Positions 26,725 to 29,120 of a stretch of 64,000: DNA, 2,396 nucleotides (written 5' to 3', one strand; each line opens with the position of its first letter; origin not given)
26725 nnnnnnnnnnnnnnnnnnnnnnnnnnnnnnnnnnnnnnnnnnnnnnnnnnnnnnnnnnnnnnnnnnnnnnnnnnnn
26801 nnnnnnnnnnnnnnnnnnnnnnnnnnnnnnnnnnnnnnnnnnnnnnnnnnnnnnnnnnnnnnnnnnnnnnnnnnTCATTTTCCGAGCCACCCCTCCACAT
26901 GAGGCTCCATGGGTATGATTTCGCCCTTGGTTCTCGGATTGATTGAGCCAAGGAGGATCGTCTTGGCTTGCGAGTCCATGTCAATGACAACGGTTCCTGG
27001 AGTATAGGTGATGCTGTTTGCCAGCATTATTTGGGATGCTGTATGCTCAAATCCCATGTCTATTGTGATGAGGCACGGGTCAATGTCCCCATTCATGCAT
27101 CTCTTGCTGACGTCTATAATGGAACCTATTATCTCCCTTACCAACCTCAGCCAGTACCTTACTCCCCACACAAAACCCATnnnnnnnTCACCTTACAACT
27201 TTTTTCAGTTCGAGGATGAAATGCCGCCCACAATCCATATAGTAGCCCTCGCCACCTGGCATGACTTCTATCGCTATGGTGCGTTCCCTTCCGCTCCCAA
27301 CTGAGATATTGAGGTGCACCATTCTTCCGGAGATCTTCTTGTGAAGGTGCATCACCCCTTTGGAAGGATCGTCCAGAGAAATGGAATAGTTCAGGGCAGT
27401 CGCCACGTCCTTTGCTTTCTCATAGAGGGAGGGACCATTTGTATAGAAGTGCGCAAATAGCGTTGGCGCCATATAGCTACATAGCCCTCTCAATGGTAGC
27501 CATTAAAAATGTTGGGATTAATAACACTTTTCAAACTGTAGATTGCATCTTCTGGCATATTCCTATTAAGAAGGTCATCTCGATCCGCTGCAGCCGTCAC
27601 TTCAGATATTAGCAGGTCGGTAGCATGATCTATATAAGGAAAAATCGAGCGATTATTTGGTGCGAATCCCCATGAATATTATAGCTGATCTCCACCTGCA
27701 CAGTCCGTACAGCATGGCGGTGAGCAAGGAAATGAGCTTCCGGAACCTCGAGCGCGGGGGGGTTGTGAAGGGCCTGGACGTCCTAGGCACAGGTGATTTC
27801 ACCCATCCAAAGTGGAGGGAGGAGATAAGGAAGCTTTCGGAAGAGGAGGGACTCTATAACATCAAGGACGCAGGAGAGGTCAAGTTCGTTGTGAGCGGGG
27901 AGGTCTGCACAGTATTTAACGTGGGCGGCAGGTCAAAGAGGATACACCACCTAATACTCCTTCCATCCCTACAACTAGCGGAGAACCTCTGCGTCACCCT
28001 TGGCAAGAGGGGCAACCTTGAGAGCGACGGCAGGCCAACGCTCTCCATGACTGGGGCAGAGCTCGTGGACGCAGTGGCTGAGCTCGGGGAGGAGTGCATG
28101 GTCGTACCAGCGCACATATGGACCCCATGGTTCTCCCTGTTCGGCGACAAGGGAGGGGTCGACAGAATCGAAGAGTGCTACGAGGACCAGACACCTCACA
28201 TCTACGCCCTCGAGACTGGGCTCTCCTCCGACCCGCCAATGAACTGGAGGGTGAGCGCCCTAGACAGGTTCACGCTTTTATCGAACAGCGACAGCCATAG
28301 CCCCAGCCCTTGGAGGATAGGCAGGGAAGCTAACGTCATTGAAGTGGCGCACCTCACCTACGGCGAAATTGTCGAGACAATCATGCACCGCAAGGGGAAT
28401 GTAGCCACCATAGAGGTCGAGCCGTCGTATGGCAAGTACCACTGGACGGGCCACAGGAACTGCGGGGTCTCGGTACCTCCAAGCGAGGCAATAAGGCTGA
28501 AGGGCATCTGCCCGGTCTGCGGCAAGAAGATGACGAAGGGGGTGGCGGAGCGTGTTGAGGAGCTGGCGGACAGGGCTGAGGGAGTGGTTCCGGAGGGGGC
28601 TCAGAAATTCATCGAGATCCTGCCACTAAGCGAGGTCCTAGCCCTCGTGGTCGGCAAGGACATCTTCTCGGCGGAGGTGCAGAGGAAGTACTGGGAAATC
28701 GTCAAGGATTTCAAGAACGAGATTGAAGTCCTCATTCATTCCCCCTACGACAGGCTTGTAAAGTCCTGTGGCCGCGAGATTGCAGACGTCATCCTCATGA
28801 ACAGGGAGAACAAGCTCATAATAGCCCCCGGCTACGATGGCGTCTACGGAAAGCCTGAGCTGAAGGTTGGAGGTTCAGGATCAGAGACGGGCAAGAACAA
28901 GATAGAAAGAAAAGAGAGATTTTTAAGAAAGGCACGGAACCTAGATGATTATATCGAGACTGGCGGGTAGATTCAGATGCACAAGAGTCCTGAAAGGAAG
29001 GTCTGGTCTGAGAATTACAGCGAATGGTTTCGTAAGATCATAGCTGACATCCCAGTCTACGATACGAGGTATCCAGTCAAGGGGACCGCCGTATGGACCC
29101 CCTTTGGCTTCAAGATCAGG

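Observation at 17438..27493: Mrp-linked energy-converting [NiFe] hydrogenase with three tandem polyferredoxins (14 predicted [4Fe-4S] clusters) and no NuoC homolog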

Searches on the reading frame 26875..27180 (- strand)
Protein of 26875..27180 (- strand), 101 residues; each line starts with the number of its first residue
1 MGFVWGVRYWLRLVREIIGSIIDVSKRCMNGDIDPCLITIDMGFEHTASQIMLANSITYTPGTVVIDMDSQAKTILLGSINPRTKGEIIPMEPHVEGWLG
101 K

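Call 4: search_protein_families(library=pfam, proteins=[window:26875-27180:-], max_evalue=0.1)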
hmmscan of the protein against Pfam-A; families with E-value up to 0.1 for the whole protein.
window:26875-27180:- (101 aa): 1 family
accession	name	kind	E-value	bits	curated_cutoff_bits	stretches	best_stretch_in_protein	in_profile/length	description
PF01899.21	MNHE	-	5.2e-14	52.7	27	1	5-80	44-122/145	Na+/H+ ion antiporter subunit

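Call 10: search_protein_families(library=ncbifam, proteins=[window:26875-27180:-], max_evalue=0.1)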
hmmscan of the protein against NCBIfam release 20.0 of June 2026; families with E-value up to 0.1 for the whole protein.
window:26875-27180:- (101 aa): 14 families
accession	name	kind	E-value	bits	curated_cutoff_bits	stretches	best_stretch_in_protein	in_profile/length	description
NF004922.0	PRK06279.1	equivalog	1.8e-29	102.1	99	1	5-97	5-97/100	putative monovalent cation/H+ antiporter subunit E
TIGR00942.1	2a6301s05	subfamily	4.8e-11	42.8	212.25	1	7-85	44-124/144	multicomponent Na+:H+ antiporter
NF006245.0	PRK08383.1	subfamily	4.3e-10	39.7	192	1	17-81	77-141/168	putative monovalent cation/H+ antiporter subunit E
NF009292.0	PRK12651.1-3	equivalog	4.2e-09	36.6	213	1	7-88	58-141/158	Na+/H+ antiporter subunit E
NF006244.0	PRK08382.1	equivalog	1.7e-07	31.4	226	1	8-73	100-165/201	putative monovalent cation/H+ antiporter subunit E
NF006518.0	PRK08965.1-2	equivalog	1e-06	28.7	159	1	8-81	67-142/166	Na+/H+ antiporter subunit E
NF009295.0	PRK12652.1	equivalog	2e-06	27.3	290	1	15-74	238-299/368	monovalent cation/H+ antiporter subunit E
NF005131.0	PRK06580.1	equivalog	6.3e-06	26.4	121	1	8-71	11-76/107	putative monovalent cation/H+ antiporter subunit E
NF009293.0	PRK12651.1-4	equivalog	1.3e-05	25.2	195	1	8-76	74-144/173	Na+/H+ antiporter subunit E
NF009291.0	PRK12651.1-1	equivalog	2e-05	24.7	228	1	13-87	64-140/159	Na+/H+ antiporter subunit E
NF006519.0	PRK08965.1-3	equivalog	0.00014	21.7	190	1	16-79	66-131/158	Na+/H+ antiporter subunit E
NF006520.0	PRK08965.1-4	equivalog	0.00028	20.8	175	1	9-81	63-138/162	Na+/H+ antiporter subunit E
NF006517.0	PRK08965.1-1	equivalog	0.0012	19.1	180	1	16-81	69-136/161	Na+/H+ antiporter subunit E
NF009297.0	PRK12654.1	equivalog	0.0046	16.8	116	1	7-73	5-73/151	monovalent cation/H+ antiporter subunit E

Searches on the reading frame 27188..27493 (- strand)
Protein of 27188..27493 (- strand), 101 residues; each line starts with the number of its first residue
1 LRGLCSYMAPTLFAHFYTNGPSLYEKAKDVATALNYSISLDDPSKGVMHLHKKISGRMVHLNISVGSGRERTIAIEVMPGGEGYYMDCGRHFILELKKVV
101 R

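Call 4: search_protein_families(library=pfam, proteins=[window:27188-27493:-], max_evalue=0.1)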
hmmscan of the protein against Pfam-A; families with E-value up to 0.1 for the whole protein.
window:27188-27493:- (101 aa): 3 families
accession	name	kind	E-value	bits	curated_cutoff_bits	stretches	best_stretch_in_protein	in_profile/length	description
PF17985.6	SipA_VBS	-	0.022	15.2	20.3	1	23-34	3-14/22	SipA vinculin binding site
PF00604.22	Flu_PB2_5th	-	0.052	13.3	25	1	46-91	7-51/210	Influenza RNA polymerase PB2 CAP binding domain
PF05951.18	Peptidase_M15_2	-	0.066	13.4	27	1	40-93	89-143/153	Bacterial protein of unknown function (DUF882)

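Call 10: search_protein_families(library=ncbifam, proteins=[window:27188-27493:-], max_evalue=0.1)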
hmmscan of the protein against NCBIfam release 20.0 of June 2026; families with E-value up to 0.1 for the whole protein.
window:27188-27493:- (101 aa): 0 families

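Call 41: find_homologous_proteins(query=window:27191-27472:-, max_evalue=0.001)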
Query seq(94 aa) (94 aa): 4 proteins with E <= 0.001 among 4 candidates.
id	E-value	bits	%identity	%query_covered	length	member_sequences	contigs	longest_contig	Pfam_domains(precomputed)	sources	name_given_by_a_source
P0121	1.9e-56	206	100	100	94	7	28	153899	-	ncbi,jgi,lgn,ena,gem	ncbi:MAG: hypothetical protein ABSF36_05410 [Candidatus Methanomethylicaceae archaeon]|jgi:hypotheti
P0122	4.9e-39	150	70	100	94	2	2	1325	-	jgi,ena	-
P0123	1.4e-36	143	71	98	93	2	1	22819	-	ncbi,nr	ncbi:MAG: hypothetical protein FJZ49_07200 [Candidatus Verstraetearchaeota archaeon]|nr:hypothetical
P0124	7.2e-36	140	70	100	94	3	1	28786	-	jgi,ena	-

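Call 54: predict_structure(alignment_id=A2)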
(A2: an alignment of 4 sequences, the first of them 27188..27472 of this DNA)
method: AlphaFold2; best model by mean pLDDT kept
length: 94 residues; sequences in the alignment: 4
mean_pLDDT: 87.0   pTM: 0.80
mean pLDDT of the five models: 87.0, 78.2, 77.4, 77.0, 63.6
residues with pLDDT >= 90: 49; 70-90: 36; 50-70: 9; < 50: 0
segments of 3 or more residues with pLDDT < 50: none
pLDDT, mean of each block of 10 residues (from residue 1): 83 83 95 92 90 89 80 78 93 83
secondary structure, 60 per line:
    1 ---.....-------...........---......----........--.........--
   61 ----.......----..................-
elements in order: E4-8 H16-26 E30-35 E40-47 E50-58 E65-71 H76-93

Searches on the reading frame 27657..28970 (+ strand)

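Call 51: search_protein_families(library=pfam, proteins=[window:27657-28970:+], max_evalue=0.00001)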
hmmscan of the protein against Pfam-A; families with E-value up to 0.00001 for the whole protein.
window:27657-28970:+ (437 aa): 0 families

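Call 67: search_protein_families(library=ncbifam, proteins=[window:27657-28970:+], max_evalue=1e-10)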
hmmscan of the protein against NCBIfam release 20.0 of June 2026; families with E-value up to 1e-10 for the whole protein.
window:27657-28970:+ (437 aa): 1 family
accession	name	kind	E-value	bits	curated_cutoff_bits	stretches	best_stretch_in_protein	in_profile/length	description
TIGR00375.1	TIGR00375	hypoth_equivalog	1.3e-62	212.3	326.6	1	10-399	2-373/374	TIGR00375 family protein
